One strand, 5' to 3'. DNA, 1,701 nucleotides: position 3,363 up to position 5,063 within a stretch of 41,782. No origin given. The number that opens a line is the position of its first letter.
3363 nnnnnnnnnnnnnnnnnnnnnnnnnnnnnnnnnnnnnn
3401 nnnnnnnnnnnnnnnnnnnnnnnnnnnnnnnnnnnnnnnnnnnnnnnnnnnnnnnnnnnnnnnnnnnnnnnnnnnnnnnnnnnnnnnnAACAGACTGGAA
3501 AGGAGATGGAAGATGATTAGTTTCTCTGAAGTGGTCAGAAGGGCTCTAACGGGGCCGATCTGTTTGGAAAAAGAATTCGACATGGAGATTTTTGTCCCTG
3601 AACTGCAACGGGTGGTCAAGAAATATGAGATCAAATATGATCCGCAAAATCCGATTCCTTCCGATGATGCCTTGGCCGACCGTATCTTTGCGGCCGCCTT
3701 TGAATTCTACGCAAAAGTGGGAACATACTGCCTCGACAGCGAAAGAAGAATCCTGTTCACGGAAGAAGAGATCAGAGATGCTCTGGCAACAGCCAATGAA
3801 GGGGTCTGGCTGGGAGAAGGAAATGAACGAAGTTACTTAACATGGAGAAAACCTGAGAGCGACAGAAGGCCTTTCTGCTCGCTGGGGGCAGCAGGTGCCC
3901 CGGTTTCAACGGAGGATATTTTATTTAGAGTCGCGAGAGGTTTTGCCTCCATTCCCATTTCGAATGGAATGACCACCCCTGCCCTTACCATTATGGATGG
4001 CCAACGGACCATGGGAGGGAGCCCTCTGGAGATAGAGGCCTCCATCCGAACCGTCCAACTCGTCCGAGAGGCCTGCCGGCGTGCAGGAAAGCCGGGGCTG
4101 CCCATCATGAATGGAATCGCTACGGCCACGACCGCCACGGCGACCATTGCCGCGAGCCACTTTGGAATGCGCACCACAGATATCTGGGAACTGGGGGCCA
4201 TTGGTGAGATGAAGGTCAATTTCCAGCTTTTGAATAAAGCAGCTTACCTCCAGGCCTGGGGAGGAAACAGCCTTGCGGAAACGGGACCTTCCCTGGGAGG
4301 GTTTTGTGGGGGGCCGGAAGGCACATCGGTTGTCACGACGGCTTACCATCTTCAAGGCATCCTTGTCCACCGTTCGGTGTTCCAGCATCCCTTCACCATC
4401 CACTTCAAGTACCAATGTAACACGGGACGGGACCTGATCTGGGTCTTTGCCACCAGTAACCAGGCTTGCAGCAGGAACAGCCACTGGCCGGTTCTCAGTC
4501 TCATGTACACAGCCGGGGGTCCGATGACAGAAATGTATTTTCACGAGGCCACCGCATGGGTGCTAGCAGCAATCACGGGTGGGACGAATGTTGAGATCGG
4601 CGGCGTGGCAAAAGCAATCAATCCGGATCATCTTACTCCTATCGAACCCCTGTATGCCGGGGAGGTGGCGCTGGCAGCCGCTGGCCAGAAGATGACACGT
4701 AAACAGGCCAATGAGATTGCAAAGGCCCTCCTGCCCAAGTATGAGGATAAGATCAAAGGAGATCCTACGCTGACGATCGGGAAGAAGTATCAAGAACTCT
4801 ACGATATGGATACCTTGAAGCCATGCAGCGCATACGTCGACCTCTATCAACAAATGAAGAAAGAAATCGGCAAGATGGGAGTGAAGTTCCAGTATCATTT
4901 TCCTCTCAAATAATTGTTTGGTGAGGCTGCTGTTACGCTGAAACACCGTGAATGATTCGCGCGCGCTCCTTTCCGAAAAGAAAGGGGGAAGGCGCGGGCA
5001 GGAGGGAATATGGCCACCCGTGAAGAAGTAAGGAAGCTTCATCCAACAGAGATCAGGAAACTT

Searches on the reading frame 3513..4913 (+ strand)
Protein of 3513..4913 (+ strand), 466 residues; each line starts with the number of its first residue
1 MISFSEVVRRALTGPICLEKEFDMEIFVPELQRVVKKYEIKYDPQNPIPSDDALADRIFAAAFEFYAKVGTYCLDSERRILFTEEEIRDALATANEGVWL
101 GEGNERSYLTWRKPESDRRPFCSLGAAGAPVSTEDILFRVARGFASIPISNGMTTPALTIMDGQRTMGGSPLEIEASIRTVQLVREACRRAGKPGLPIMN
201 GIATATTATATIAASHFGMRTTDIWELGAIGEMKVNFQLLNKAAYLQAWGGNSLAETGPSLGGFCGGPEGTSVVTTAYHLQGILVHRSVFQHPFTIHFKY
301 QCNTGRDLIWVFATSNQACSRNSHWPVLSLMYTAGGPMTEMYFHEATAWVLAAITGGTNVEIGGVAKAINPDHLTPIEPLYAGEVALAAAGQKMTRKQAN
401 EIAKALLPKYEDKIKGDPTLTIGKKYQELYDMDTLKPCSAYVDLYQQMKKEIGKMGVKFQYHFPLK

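Call 8: search_protein_families(library=pfam, proteins=[window:3513-4913:+])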
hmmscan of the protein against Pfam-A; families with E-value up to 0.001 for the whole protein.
window:3513-4913:+ (466 aa): 1 family
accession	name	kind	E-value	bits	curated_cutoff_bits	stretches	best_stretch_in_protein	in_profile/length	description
PF05369.18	MtmB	-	1.1e-81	275.4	25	1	6-456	5-449/450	Monomethylamine methyltransferase MtmB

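Call 13: search_protein_families(library=ncbifam, proteins=[window:3513-4913:+])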
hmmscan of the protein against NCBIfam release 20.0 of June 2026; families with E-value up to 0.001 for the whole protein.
window:3513-4913:+ (466 aa): 0 families

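Call 45: search_solved_structures(query=window:3513-4913:+, show_alignments=1, max_evalue=0.01)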
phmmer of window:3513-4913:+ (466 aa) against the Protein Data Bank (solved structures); distinct sequences matched with E-value up to 0.01: 2.
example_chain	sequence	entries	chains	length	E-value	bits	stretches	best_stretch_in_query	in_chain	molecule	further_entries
1tv2_A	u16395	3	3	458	6.3e-50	173.6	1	9-459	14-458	Monomethylamine methyltransferase mtmB1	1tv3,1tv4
1l2q_A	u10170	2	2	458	7e-50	173.4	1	9-459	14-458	monomethylamine methyltransferase | Monomethylamine methyltransferase mtmB1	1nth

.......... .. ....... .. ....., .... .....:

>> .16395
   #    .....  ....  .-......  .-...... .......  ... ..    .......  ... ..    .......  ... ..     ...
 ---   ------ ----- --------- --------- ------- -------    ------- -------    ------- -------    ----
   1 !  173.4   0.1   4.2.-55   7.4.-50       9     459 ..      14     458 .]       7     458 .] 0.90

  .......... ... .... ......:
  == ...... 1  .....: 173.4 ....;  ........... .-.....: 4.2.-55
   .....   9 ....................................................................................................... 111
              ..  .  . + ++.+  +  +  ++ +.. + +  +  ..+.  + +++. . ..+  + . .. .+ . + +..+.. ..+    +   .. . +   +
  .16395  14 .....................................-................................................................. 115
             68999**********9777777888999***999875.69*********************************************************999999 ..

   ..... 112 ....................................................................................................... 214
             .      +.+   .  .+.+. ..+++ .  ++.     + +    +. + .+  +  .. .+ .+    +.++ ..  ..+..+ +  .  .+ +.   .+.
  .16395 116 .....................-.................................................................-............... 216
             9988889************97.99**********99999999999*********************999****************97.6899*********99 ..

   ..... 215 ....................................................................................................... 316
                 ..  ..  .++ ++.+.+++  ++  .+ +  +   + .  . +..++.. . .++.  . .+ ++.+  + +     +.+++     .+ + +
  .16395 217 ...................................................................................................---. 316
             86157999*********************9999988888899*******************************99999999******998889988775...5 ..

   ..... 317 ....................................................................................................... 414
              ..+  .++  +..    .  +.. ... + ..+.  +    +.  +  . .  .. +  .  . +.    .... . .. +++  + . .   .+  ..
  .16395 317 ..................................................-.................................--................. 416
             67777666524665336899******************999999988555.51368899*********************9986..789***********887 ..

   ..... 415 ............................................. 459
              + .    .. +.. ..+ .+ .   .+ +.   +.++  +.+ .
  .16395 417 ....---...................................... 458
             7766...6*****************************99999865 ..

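Call 71: find_homologous_proteins(query=window:3513-4913:+, max_evalue=1e-20)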
Query window:3513-4913:+ (466 aa): 268 proteins with E <= 1e-20 among 8000 candidates; the best 120 are listed.
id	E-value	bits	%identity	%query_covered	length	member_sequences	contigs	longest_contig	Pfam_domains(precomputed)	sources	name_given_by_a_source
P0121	0.0e+0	1076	100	100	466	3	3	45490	PF05369.19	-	-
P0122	5.4e-284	960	90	99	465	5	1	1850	PF05369.19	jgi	-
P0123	1.2e-259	880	81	99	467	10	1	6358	PF05369.19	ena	-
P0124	5.5e-256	868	80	99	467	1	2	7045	PF05369.19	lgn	-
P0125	2.5e-254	862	80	100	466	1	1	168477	PF05369.19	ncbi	ncbi:MAG: monomethylamine:corrinoid methyltransferase [Thermodesulfobacteriota bacterium]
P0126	1.1e-242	824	75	99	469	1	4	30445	PF05369.19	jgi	jgi:hypothetical protein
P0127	1.3e-238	811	75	99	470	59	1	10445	PF05369.19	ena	-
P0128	9.0e-231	785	72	99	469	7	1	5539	PF05369.19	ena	-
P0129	5.2e-174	598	57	99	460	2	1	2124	PF05369.19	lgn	-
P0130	7.1e-159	548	54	98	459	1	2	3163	PF05369.19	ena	-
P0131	1.1e-156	540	53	99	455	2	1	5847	PF05369.19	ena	-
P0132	3.0e-155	536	53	98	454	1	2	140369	PF05369.19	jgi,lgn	-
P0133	2.7e-154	533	53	99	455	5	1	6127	PF05369.19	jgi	-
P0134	2.0e-153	530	52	99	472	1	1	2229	PF05369.19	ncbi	-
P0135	2.4e-153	529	52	99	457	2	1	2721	PF05369.19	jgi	-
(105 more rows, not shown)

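Call 72: find_encoding_contigs(protein=P0125, flank=10000, max_places=1)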
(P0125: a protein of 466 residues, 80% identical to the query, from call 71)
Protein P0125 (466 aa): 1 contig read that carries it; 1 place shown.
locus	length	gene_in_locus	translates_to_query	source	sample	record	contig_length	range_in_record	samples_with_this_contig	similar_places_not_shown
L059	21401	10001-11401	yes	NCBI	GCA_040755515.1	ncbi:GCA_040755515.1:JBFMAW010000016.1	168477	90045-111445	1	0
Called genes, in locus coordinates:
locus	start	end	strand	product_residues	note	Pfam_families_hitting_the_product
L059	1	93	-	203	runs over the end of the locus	PF00657:Lipase_GDSL, PF13472:Lipase_GDSL_2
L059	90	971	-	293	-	PF17131:TP_0789-like (weak)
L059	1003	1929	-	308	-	PF00892:EamA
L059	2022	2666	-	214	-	PF04654:DUF599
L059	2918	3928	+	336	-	PF16868:NMT1_3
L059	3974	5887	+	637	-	PF06808:DctM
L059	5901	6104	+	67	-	PF00037:Fer4 (weak), PF12797:Fer4_2 (faint), PF12837:Fer4_6 (faint), PF12838:Fer4_7 (faint), PF13187:Fer4_9 (faint), PF13237:Fer4_10 (faint), PF14697:Fer4_21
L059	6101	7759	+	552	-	PF00890:FAD_binding_2, PF01266:DAO (weak), PF03486:HI0933_like (faint), PF07992:Pyr_redox_2 (weak), PF12831:FAD_oxidored (weak), PF02910:Succ_DH_flav_C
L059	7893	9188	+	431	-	PF00155:Aminotran_1_2, PF01041:DegT_DnrJ_EryC1 (weak)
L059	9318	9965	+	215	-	PF02607:B12-binding_2, PF02310:B12-binding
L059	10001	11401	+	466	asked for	PF05369:MtmB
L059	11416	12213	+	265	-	PF07286:D-Glu_cyclase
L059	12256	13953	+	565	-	PF00890:FAD_binding_2, PF03486:HI0933_like (faint), PF07992:Pyr_redox_2 (faint), PF02910:Succ_DH_flav_C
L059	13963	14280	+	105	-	PF13085:Fer2_3, PF13510:Fer2_4 (weak)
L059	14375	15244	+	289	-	PF19799:DUF6282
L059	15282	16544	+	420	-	PF01315:Ald_Xan_dh_C, PF02738:MoCoBD_1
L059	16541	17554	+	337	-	PF20256:MoCoBD_2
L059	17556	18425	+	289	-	PF00941:FAD_binding_5, PF03450:CO_deh_flav_C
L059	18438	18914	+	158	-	PF00111:Fer2, PF01799:Fer2_2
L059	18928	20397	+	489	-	PF20695:UbiD_N (weak), PF01977:UbiD, PF20696:UbiD_C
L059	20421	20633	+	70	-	-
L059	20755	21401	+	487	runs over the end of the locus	PF00291:PALP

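Call 76: find_encoding_contigs(protein=P0126, flank=10000, max_places=2)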
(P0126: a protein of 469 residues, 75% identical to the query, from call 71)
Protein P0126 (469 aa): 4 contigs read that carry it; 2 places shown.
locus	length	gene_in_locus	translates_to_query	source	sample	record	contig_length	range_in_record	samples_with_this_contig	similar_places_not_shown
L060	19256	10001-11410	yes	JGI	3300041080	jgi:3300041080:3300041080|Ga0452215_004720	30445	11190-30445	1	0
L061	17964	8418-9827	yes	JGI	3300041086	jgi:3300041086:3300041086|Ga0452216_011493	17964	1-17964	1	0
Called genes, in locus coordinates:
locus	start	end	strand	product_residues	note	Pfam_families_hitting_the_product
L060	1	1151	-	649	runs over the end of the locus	PF02730:AFOR_N, PF01314:AFOR_C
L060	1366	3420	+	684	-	PF05378:Hydant_A_N, PF01968:Hydantoinase_A, PF19278:Hydant_A_C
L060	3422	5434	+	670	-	PF02538:Hydantoinase_B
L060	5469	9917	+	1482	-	PF05378:Hydant_A_N, PF01968:Hydantoinase_A, PF19278:Hydant_A_C, PF02538:Hydantoinase_B, PF07286:D-Glu_cyclase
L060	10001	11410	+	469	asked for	PF05369:MtmB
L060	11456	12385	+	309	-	PF19799:DUF6282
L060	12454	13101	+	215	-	PF02607:B12-binding_2, PF02310:B12-binding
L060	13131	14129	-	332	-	PF02779:Transket_pyr, PF02780:Transketolase_C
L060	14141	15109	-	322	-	PF00676:E1_dh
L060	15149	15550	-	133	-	-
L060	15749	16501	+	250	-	PF00106:adh_short, PF08659:KR, PF23441:SDR (weak), PF13561:adh_short_C2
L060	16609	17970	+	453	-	PF00202:Aminotran_3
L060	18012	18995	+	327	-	PF00150:Cellulase, PF26410:GH5_mannosidase (faint)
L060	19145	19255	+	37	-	?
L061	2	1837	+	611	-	?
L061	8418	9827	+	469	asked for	PF05369:MtmB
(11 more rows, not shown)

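Call 77: find_encoding_contigs(protein=P0132, flank=10000, max_places=1)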
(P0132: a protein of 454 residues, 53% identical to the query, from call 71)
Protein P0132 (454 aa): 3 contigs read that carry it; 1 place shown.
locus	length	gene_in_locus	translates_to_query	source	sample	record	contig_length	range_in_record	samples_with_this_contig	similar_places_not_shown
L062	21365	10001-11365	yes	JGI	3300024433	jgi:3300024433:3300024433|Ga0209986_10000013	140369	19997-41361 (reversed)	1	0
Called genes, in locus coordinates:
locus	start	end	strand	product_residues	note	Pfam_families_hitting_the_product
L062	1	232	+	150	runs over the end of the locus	PF01648:ACPS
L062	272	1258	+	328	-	PF00579:tRNA-synt_1b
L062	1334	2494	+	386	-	PF14907:NTP_transf_5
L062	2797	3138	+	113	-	PF04255:DUF433 (weak)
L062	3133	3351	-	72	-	-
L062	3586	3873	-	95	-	-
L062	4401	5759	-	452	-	PF01609:DDE_Tnp_1 (faint)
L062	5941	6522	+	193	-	PF12844:HTH_19, PF13560:HTH_31, PF01381:HTH_3, PF07883:Cupin_2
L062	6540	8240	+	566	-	PF00890:FAD_binding_2, PF01266:DAO (weak), PF03486:HI0933_like (faint), PF07992:Pyr_redox_2 (weak), PF02910:Succ_DH_flav_C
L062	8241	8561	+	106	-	PF13085:Fer2_3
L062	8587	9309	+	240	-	PF01177:Asp_Glu_race (weak), PF17645:Amdase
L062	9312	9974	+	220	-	PF02607:B12-binding_2, PF02310:B12-binding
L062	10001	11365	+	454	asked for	PF05369:MtmB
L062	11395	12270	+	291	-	PF19799:DUF6282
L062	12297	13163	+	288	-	PF00941:FAD_binding_5, PF03450:CO_deh_flav_C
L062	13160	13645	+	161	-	PF00111:Fer2, PF01799:Fer2_2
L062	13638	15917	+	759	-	PF01315:Ald_Xan_dh_C, PF02738:MoCoBD_1, PF20256:MoCoBD_2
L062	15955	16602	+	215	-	PF02607:B12-binding_2, PF02310:B12-binding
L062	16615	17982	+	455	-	PF06253:MTTB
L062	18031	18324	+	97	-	PF08734:GYD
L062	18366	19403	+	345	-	PF00155:Aminotran_1_2, PF01212:Beta_elim_lyase, PF01041:DegT_DnrJ_EryC1 (faint), PF01053:Cys_Met_Meta_PP (weak), PF00266:Aminotran_5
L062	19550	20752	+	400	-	PF01208:URO-D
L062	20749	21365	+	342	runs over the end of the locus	PF17210:SdrD_B (weak), PF01551:Peptidase_M23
